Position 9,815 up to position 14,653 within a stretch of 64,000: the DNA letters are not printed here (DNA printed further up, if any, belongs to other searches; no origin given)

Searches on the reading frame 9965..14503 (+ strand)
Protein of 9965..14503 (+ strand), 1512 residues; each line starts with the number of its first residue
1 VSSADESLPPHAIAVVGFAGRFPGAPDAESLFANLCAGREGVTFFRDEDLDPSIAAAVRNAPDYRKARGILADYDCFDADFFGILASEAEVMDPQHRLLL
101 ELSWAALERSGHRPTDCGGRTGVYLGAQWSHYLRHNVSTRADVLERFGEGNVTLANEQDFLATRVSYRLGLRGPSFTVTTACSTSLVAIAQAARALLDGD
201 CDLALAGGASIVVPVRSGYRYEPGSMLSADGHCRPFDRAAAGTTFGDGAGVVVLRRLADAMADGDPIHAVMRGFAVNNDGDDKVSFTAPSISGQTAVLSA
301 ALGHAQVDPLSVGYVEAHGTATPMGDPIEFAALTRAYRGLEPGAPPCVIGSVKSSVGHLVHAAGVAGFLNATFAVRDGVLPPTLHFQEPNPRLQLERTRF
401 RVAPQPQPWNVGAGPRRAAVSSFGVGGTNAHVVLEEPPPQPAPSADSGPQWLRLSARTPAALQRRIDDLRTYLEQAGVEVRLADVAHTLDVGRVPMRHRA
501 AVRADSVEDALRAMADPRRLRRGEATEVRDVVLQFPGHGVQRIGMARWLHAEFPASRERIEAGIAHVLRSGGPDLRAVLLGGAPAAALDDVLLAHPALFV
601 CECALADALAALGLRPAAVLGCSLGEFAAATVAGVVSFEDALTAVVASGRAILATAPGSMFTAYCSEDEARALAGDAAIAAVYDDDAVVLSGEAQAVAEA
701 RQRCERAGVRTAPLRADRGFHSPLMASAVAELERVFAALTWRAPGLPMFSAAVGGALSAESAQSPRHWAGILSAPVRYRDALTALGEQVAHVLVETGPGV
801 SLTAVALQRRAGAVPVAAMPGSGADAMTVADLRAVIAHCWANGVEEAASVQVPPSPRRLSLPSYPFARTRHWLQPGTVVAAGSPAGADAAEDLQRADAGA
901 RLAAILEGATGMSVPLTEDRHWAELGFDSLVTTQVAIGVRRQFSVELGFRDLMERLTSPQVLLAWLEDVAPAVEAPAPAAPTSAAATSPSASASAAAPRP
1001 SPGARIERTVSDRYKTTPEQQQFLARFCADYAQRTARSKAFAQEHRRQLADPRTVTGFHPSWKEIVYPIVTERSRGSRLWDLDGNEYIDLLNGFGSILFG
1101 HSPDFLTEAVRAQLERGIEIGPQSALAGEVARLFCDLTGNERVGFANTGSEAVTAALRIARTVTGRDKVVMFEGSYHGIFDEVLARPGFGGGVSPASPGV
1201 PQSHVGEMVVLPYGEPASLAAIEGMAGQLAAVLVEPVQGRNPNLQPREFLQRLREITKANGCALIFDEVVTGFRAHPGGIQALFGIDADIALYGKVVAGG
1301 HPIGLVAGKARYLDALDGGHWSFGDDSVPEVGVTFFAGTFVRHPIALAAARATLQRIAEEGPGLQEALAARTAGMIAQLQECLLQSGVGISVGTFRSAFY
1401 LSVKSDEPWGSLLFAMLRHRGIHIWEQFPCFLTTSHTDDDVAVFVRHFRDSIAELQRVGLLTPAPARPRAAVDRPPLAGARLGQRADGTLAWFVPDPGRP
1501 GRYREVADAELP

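Call 6: search_protein_families(library=pfam, proteins=[window:9965-14503:+], max_evalue=0.01)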
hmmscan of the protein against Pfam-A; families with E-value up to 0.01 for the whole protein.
window:9965-14503:+ (1512 aa): 9 families
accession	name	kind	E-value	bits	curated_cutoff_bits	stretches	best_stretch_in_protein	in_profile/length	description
PF00109.32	ketoacyl-synt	-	1.8e-67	228.1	20.8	1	12-260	3-252/252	Beta-ketoacyl synthase, N-terminal domain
PF00202.27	Aminotran_3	-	8.2e-48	163.5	30.5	1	1067-1382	9-329/403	Aminotransferase class-III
PF02801.28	Ketoacyl-synt_C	-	2.2e-36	124.9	20.8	1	268-386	1-118/119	Beta-ketoacyl synthase, C-terminal domain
PF00698.26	Acyl_transf_1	-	3.6e-33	115.8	32.7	1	535-805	4-274/319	Acyl transferase domain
PF16197.11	KAsynt_C_assoc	-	1.5e-19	70.9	33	1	389-497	1-107/111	Ketoacyl-synthetase C-terminal extension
PF22336.2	RhiE-like_linker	-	4.4e-16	59.1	27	1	454-515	2-61/67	RhiE-like, KS-MAT linker domain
PF22621.2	CurL-like_PKS_C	-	1.8e-14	53.9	27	1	451-513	2-63/64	CurL-like, PKS C-terminal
PF00550.31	PP-binding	-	4.7e-08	33.6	20.8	1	901-966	2-67/67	Phosphopantetheine attachment site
PF00108.29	Thiolase_N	-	0.00011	22.1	26.4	1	142-209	43-112/260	Thiolase, N-terminal domain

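Call 13: find_homologous_proteins(query=window:9965-14503:+, region=1-1512)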
Query window:9965-14503:+, residues 1-1512 (1512 aa): 6642 proteins with E <= 0.001 among 8000 candidates; the best 120 are listed.
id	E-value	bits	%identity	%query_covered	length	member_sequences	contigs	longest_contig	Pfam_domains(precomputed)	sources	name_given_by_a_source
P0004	0.0e+0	2788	83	100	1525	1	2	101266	PF22336.3,PF00109.33,PF22621.3,PF00550.32,PF00202.28,PF02801.29,PF16197.12,PF00698.27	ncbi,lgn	-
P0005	0.0e+0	2673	80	100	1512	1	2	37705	PF22336.3,PF00109.33,PF22621.3,PF00550.32,PF00202.28,PF02801.29,PF16197.12,PF00698.27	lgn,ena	-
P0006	0.0e+0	2139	100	64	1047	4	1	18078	PF22336.3,PF00109.33,PF22621.3,PF00550.32,PF02801.29,PF16197.12,PF00698.27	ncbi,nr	ncbi:MAG: acyltransferase domain-containing protein [Planctomycetes bacterium]|nr:acyltransferase do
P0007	0.0e+0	2093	65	100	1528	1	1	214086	PF22336.3,PF00109.33,PF22621.3,PF00550.32,PF00202.28,PF02801.29,PF16197.12,PF00698.27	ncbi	-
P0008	0.0e+0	1925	60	100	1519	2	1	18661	PF22336.3,PF00109.33,PF22621.3,PF00550.32,PF00202.28,PF00108.30,PF02801.29,PF16197.12,PF00698.27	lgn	-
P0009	0.0e+0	1843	57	99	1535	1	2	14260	PF22336.3,PF00109.33,PF22621.3,PF00550.32,PF00202.28,PF02801.29,PF16197.12,PF00698.27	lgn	-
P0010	0.0e+0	1807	58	99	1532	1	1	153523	PF22336.3,PF00109.33,PF22621.3,PF00550.32,PF00202.28,PF02801.29,PF16197.12,PF00698.27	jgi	jgi:acyl transferase domain-containing protein/acetylornithine/succinyldiaminopimelate/putrescine am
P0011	0.0e+0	1786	57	99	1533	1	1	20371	PF22336.3,PF00109.33,PF22621.3,PF00550.32,PF00202.28,PF02801.29,PF16197.12,PF00698.27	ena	-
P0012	0.0e+0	1702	56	100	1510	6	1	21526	PF22336.3,PF00109.33,PF22621.3,PF00550.32,PF00202.28,PF02801.29,PF16197.12,PF00698.27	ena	-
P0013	0.0e+0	1693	55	100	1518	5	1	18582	PF22336.3,PF00109.33,PF22621.3,PF00550.32,PF00202.28,PF02801.29,PF16197.12,PF00698.27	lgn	-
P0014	0.0e+0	1691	55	100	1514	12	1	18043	PF22336.3,PF00109.33,PF22621.3,PF00550.32,PF00202.28,PF02801.29,PF16197.12,PF00698.27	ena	-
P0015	0.0e+0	1629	53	100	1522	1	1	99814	PF22336.3,PF00109.33,PF22621.3,PF00550.32,PF00202.28,PF02801.29,PF16197.12,PF00698.27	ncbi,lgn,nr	ncbi:MAG: hypothetical protein CSA62_13120 [Planctomycetota bacterium]|nr:MAG: hypothetical protein 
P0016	0.0e+0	1616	46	66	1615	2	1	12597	PF22336.3,PF00109.33,PF22621.3,PF00550.32,PF00202.28,PF02801.29,PF16197.12,PF00698.27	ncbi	-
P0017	0.0e+0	1602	47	65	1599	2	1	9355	PF22336.3,PF00109.33,PF22621.3,PF00550.32,PF00202.28,PF02801.29,PF16197.12,PF00698.27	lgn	-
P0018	0.0e+0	1584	48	64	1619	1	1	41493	PF22336.3,PF00109.33,PF22621.3,PF00550.32,PF00202.28,PF02801.29,PF16197.12,PF00698.27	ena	-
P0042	0.0e+0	1369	47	99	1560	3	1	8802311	PF22336.3,PF00109.33,PF22621.3,PF00550.32,PF00202.28,PF02801.29,PF16197.12,PF00698.27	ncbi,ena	-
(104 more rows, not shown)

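Call 16: find_encoding_contigs(protein=P0004, flank=10000, max_places=2)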
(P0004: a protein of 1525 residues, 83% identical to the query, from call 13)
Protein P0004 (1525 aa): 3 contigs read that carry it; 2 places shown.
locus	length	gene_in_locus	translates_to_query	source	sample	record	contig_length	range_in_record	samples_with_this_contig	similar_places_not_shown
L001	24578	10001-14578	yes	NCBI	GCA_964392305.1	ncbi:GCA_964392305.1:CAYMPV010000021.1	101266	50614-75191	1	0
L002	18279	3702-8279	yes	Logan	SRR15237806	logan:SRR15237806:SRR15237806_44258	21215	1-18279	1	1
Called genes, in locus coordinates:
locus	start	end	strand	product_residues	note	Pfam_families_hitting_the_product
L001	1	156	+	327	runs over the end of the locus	-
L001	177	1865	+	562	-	PF05960:DUF885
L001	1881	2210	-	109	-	-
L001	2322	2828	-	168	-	PF13499:EF-hand_7 (faint), PF00036:EF-hand_1 (faint), PF13405:EF-hand_6 (faint), PF13202:EF-hand_5 (faint)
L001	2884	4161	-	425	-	PF17263:DUF5329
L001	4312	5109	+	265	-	PF00106:adh_short, PF08659:KR, PF13561:adh_short_C2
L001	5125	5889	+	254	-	-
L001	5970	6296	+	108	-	-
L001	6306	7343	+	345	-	PF01839:FG-GAP (faint), PF13517:FG-GAP_3 (weak)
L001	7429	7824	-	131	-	PF10990:DUF2809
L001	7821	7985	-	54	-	-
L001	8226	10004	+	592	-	PF00501:AMP-binding, PF13193:AMP-binding_C, PF00550:PP-binding (weak)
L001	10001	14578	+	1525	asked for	PF00109:ketoacyl-synt, PF02801:Ketoacyl-synt_C, PF16197:KAsynt_C_assoc, PF22336:RhiE-like_linker, PF22621:CurL-like_PKS_C, PF00698:Acyl_transf_1, PF00550:PP-binding (weak), PF00202:Aminotran_3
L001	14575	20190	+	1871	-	PF00668:Condensation, PF00501:AMP-binding, PF13193:AMP-binding_C (faint), PF00550:PP-binding, PF00668:Condensation, PF00550:PP-binding, PF00975:Thioesterase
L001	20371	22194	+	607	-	PF13205:Big_5, PF13517:FG-GAP_3, PF01839:FG-GAP (weak), PF13517:FG-GAP_3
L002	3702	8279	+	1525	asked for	PF00109:ketoacyl-synt, PF02801:Ketoacyl-synt_C, PF16197:KAsynt_C_assoc, PF22336:RhiE-like_linker, PF22621:CurL-like_PKS_C, PF00698:Acyl_transf_1, PF00550:PP-binding (weak), PF00202:Aminotran_3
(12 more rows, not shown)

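Call 17: find_encoding_contigs(protein=P0007, flank=10000, max_places=2)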
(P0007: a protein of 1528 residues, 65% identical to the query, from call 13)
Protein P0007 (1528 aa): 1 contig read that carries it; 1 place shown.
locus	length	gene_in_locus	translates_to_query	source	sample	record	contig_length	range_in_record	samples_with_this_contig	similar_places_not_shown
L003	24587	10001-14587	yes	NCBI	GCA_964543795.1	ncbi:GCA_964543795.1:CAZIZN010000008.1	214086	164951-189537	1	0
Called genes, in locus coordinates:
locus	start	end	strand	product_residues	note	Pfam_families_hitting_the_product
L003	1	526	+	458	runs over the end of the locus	PF01212:Beta_elim_lyase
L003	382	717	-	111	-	-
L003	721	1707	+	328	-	-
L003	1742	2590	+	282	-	PF00106:adh_short, PF08659:KR, PF13561:adh_short_C2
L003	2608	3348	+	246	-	-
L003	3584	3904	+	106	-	-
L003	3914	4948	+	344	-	PF13517:FG-GAP_3 (weak)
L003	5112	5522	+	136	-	-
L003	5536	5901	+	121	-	PF04134:DCC1-like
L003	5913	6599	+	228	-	PF00440:TetR_N, PF17931:TetR_C_23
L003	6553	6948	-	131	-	PF10990:DUF2809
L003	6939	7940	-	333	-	-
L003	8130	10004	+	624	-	-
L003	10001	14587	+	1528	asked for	PF00109:ketoacyl-synt, PF02801:Ketoacyl-synt_C, PF16197:KAsynt_C_assoc, PF22336:RhiE-like_linker, PF22621:CurL-like_PKS_C, PF00698:Acyl_transf_1, PF00550:PP-binding, PF00202:Aminotran_3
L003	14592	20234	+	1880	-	PF00668:Condensation, PF00501:AMP-binding, PF13193:AMP-binding_C, PF00550:PP-binding, PF00668:Condensation, PF00550:PP-binding, PF00975:Thioesterase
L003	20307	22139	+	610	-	PF13205:Big_5 (weak), PF13517:FG-GAP_3, PF01839:FG-GAP (weak), PF13517:FG-GAP_3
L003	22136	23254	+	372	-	PF13472:Lipase_GDSL_2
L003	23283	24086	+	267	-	-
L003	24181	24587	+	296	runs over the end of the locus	PF00892:EamA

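Call 18: find_encoding_contigs(protein=P0010, flank=10000, max_places=1)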
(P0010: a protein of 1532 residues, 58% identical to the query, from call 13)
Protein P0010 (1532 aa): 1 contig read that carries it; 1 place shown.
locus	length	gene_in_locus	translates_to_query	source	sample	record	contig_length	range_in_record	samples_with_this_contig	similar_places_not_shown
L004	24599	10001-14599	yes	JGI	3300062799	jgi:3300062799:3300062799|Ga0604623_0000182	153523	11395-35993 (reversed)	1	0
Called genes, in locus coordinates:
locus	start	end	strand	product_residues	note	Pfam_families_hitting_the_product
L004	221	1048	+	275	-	-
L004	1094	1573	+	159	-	-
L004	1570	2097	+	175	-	-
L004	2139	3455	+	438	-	PF13360:PQQ_2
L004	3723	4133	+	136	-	-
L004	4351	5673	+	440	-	PF17210:SdrD_B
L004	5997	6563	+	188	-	PF13360:PQQ_2 (faint)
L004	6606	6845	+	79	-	-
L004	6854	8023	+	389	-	PF13472:Lipase_GDSL_2 (faint)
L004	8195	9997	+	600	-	PF00501:AMP-binding, PF13193:AMP-binding_C, PF00550:PP-binding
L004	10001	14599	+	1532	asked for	PF00109:ketoacyl-synt, PF02801:Ketoacyl-synt_C, PF16197:KAsynt_C_assoc, PF22336:RhiE-like_linker, PF22621:CurL-like_PKS_C, PF00698:Acyl_transf_1, PF00550:PP-binding, PF00202:Aminotran_3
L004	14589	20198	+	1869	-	PF00668:Condensation, PF00501:AMP-binding, PF13193:AMP-binding_C, PF00550:PP-binding, PF00668:Condensation, PF00550:PP-binding, PF00975:Thioesterase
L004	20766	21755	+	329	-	PF01209:Ubie_methyltran (weak), PF13847:Methyltransf_31 (weak), PF08241:Methyltransf_11, PF08242:Methyltransf_12 (faint), PF13649:Methyltransf_25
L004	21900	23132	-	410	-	PF14690:Zn_ribbon_ISL3, PF13542:HTH_Tnp_ISL3, PF01610:DDE_Tnp_ISL3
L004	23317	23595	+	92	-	-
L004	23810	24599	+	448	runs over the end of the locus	-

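Call 19: find_encoding_contigs(protein=P0015, flank=10000, max_places=1)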
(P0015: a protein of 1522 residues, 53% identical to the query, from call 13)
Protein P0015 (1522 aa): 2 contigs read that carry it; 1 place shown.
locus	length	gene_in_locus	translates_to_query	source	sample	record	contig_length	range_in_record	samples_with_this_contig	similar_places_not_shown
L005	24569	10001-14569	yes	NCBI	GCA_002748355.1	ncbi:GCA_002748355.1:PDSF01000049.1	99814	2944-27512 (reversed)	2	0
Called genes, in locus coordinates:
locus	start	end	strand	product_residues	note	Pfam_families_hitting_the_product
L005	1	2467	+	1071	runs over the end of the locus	PF00873:ACR_tran, PF03176:MMPL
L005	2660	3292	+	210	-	-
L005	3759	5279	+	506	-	PF00089:Trypsin, PF13365:Trypsin_2, PF00595:PDZ, PF13180:PDZ_2, PF17820:PDZ_6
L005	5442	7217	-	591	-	-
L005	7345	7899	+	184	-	PF01965:DJ-1_PfpI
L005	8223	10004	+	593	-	PF00501:AMP-binding, PF13193:AMP-binding_C (weak), PF00550:PP-binding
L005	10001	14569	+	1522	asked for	PF00109:ketoacyl-synt, PF02801:Ketoacyl-synt_C, PF16197:KAsynt_C_assoc, PF22336:RhiE-like_linker, PF22621:CurL-like_PKS_C (weak), PF00698:Acyl_transf_1, PF00550:PP-binding, PF00202:Aminotran_3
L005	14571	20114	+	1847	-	PF00668:Condensation, PF00501:AMP-binding, PF13193:AMP-binding_C, PF00550:PP-binding, PF00668:Condensation, PF00550:PP-binding, PF00975:Thioesterase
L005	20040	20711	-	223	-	PF00872:Transposase_mut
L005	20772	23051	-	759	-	PF00884:Sulfatase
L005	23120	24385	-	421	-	PF00535:Glycos_transf_2 (faint)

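Call 20: find_encoding_contigs(protein=P0042, flank=10000, max_places=1)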
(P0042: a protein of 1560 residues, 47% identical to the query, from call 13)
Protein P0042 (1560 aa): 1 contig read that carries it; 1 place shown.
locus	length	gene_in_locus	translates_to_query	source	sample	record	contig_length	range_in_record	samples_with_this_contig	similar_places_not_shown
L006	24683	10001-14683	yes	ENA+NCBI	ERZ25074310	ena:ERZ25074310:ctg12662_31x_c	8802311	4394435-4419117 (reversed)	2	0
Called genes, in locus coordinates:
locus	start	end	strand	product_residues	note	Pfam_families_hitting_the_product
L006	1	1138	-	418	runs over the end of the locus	PF00078:RVT_1, PF08388:GIIM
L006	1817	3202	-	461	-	PF07642:BBP2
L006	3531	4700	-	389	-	-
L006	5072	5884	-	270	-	PF02548:Pantoate_transf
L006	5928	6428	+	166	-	PF00583:Acetyltransf_1, PF13508:Acetyltransf_7, PF13673:Acetyltransf_10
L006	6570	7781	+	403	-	PF01343:Peptidase_S49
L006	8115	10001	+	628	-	PF00501:AMP-binding, PF13193:AMP-binding_C, PF00550:PP-binding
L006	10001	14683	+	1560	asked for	PF00109:ketoacyl-synt, PF02801:Ketoacyl-synt_C, PF16197:KAsynt_C_assoc, PF22336:RhiE-like_linker, PF22621:CurL-like_PKS_C, PF00698:Acyl_transf_1, PF00550:PP-binding, PF00202:Aminotran_3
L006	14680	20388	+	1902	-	PF00668:Condensation, PF00501:AMP-binding, PF13193:AMP-binding_C, PF00550:PP-binding, PF00668:Condensation, PF00550:PP-binding, PF00975:Thioesterase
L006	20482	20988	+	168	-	PF12867:DinB_2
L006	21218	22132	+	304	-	-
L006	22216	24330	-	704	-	PF12697:Abhydrolase_6 (weak)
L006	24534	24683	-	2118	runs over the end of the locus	PF13517:FG-GAP_3, PF13517:FG-GAP_3, PF18657:YDG, PF18676:MBG_2, PF18483:Lectin_L-type_dom, PF00139:Lectin_legB, PF18676:MBG_2, PF05345:He_PIG, +2 more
